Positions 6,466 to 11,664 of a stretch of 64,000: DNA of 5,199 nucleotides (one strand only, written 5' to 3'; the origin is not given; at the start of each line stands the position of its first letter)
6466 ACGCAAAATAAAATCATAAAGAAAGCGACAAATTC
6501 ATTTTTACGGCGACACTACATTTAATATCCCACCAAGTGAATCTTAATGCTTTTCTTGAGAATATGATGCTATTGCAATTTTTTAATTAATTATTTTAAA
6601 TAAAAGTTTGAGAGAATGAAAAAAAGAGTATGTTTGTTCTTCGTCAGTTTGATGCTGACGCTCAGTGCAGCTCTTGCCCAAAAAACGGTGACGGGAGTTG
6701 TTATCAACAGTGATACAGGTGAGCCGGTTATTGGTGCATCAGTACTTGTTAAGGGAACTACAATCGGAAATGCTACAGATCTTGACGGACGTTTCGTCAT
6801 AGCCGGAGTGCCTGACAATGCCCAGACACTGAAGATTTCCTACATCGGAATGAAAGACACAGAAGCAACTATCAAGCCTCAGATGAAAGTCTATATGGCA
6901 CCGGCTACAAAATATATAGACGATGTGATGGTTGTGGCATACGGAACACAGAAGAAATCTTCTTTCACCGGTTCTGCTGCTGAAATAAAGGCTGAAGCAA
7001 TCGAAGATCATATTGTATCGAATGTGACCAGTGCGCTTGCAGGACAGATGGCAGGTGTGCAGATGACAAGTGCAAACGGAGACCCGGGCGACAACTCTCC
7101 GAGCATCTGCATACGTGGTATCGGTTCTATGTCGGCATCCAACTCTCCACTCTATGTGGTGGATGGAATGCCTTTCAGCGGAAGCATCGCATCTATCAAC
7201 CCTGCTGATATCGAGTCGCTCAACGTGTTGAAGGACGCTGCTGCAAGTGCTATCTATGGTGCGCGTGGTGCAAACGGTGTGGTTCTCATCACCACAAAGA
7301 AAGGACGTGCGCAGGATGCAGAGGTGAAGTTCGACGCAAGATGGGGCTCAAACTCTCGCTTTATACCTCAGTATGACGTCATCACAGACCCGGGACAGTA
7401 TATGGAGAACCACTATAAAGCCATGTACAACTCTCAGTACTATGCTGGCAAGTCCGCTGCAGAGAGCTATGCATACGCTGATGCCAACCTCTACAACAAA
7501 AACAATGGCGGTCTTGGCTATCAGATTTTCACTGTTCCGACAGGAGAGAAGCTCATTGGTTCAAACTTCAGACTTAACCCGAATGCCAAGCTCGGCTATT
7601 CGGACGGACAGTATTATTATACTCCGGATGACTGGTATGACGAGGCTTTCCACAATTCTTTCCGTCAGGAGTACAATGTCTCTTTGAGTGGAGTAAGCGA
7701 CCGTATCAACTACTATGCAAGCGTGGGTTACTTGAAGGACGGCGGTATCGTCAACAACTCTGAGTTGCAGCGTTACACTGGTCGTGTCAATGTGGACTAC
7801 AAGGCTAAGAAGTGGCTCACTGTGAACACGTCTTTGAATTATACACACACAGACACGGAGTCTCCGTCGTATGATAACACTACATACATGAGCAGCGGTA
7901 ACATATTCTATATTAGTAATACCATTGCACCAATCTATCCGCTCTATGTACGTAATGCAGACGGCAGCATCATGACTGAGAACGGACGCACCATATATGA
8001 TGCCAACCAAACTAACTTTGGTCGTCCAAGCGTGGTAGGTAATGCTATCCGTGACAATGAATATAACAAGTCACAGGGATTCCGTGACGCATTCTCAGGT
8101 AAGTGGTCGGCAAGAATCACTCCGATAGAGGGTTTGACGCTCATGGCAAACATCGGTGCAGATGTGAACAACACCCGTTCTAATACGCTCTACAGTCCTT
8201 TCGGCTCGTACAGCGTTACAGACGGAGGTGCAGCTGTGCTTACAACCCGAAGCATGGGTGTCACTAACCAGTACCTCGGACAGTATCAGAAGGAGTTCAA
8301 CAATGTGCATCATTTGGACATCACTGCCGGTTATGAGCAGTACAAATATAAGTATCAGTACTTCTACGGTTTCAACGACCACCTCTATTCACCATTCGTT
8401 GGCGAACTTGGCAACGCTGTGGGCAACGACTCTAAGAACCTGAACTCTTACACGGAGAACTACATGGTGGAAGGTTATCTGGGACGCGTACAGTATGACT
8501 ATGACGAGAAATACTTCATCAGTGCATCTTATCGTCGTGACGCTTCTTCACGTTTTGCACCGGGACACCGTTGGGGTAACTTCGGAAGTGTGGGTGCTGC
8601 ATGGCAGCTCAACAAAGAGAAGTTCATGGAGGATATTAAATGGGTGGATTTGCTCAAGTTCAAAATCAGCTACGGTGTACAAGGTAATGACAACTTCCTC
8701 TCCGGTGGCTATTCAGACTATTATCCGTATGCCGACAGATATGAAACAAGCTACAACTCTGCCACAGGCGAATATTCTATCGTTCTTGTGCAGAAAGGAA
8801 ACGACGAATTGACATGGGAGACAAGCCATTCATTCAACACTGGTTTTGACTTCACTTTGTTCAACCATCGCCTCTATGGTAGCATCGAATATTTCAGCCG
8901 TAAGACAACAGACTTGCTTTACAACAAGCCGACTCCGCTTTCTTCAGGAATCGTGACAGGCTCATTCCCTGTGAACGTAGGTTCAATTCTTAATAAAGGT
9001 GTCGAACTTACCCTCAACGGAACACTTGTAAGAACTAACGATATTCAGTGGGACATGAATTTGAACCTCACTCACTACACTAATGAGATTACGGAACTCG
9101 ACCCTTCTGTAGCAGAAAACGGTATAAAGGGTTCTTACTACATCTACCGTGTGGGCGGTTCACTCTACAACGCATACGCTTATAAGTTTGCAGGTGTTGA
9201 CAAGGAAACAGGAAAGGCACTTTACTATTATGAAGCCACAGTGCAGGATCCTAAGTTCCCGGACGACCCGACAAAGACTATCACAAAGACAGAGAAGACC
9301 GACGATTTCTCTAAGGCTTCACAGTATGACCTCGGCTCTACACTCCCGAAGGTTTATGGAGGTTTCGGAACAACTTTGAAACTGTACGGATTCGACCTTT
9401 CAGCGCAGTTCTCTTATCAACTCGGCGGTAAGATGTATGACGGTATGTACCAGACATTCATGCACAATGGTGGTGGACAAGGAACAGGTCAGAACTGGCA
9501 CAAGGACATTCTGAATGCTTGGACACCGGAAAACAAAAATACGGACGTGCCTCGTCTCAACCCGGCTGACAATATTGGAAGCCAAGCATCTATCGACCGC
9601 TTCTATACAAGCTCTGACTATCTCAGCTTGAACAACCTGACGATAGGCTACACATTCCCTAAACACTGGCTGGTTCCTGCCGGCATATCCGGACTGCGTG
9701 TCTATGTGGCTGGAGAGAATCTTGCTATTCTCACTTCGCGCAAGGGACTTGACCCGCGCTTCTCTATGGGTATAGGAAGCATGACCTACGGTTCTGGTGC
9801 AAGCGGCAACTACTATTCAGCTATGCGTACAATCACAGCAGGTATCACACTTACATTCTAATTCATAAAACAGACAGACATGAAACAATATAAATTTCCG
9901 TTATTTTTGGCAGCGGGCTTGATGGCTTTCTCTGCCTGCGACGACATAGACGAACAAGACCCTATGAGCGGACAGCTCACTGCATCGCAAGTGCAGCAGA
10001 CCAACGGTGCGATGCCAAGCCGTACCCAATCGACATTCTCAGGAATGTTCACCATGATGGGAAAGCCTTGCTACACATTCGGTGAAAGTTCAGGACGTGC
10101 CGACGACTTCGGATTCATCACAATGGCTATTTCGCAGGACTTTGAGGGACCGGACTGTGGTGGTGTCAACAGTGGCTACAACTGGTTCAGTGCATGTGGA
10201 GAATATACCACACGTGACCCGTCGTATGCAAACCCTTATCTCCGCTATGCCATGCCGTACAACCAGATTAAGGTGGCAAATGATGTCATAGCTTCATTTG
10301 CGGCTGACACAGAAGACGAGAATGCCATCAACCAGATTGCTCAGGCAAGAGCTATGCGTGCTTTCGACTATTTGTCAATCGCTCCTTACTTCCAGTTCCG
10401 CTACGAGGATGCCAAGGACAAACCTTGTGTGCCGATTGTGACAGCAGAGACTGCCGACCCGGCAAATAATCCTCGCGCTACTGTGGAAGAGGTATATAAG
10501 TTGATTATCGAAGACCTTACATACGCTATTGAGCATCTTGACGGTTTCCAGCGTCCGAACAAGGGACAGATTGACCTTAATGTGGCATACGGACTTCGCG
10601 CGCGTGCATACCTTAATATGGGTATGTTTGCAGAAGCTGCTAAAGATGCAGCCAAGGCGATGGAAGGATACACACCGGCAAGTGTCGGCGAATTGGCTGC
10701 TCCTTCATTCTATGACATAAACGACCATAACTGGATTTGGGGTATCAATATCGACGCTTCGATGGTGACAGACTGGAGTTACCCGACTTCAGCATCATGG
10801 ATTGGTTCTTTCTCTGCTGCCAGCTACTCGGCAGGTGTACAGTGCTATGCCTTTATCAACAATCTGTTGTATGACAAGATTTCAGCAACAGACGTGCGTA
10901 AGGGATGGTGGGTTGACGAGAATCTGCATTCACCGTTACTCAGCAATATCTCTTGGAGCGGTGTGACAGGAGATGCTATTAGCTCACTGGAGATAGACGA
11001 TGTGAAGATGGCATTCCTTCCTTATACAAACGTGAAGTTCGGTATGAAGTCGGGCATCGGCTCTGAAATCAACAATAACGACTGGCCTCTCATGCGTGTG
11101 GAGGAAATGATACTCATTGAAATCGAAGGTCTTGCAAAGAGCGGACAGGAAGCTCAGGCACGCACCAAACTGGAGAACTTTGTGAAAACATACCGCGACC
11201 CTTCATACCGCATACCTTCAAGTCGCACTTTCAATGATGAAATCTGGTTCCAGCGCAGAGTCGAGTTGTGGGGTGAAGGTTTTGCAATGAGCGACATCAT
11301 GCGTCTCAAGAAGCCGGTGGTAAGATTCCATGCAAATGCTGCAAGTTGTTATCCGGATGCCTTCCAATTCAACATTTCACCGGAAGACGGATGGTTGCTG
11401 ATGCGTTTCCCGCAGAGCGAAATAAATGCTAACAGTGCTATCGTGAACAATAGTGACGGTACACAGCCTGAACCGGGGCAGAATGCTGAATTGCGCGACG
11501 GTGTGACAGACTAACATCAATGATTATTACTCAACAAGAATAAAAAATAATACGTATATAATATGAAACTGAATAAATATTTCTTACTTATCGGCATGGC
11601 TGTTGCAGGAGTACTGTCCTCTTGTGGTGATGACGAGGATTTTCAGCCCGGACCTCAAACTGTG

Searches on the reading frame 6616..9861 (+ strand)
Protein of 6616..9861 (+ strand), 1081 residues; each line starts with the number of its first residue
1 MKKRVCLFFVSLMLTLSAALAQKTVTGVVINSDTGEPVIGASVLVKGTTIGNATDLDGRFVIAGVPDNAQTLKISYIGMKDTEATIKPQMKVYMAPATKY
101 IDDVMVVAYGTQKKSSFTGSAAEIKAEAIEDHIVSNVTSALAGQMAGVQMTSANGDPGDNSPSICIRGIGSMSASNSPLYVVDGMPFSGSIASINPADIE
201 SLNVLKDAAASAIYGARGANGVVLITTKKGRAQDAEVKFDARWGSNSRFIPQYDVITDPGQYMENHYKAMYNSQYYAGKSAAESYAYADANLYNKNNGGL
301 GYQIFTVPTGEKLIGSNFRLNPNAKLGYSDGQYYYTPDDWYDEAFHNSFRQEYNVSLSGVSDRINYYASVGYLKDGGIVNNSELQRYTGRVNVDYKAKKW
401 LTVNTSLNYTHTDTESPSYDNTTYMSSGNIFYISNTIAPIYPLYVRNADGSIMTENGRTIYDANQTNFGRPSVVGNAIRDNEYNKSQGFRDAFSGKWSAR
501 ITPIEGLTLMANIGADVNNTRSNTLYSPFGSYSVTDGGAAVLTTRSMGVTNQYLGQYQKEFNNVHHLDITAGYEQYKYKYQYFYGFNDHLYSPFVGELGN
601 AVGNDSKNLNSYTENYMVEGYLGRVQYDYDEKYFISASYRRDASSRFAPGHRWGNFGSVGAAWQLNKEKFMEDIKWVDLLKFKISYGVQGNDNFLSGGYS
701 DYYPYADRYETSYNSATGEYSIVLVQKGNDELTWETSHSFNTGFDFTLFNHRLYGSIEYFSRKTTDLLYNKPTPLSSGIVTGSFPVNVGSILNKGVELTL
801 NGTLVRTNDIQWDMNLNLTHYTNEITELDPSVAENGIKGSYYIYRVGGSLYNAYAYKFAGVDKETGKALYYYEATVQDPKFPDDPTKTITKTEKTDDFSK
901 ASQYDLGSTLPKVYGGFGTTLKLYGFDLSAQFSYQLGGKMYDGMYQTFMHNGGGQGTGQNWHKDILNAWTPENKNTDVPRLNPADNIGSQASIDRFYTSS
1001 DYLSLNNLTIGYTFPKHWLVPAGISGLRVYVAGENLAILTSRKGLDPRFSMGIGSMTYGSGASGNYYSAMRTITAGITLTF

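Call 33: search_protein_families(library=pfam, proteins=[window:6616-9861:+], max_evalue=0.00001)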
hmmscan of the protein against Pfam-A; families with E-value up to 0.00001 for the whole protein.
window:6616-9861:+ (1081 aa): 3 families
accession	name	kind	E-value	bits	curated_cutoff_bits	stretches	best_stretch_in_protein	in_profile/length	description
PF07715.20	Plug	-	5.9e-20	72.2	23.9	1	114-222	2-107/107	TonB-dependent Receptor Plug Domain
PF13715.12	CarbopepD_reg_2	-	1.1e-17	64.2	32.2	1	25-106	1-88/88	CarboxypepD_reg-like domain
PF13620.12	CarboxypepD_reg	-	5.3e-10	39.9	32.3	1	24-85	1-65/82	Carboxypeptidase regulatory-like domain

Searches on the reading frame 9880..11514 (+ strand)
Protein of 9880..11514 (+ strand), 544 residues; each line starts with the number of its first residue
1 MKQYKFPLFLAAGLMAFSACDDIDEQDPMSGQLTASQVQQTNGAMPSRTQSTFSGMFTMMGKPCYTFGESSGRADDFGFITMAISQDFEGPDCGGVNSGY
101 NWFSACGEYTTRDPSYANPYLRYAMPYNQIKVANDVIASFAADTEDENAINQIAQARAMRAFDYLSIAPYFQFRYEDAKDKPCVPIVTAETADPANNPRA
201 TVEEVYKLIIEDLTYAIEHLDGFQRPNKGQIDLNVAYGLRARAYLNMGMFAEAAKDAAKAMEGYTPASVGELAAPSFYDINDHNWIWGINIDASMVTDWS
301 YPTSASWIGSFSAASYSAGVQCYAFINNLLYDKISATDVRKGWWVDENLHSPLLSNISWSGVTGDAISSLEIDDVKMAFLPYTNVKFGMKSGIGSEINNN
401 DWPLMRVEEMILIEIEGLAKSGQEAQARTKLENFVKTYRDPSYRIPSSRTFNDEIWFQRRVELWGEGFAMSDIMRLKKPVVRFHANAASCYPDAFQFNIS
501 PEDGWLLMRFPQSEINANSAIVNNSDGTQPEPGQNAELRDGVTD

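Call 75: search_protein_families(library=pfam, proteins=[window:9880-11514:+], max_evalue=0.00001)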
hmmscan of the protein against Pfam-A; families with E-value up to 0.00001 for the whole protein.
window:9880-11514:+ (544 aa): 2 families
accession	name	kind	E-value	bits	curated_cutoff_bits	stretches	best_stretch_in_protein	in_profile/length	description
PF14322.12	SusD-like_3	-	1e-10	42.6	27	1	108-245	63-191/191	Starch-binding associating with outer membrane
PF07980.17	SusD_RagB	-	1.9e-09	38.1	23.1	1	387-524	138-294/297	SusD family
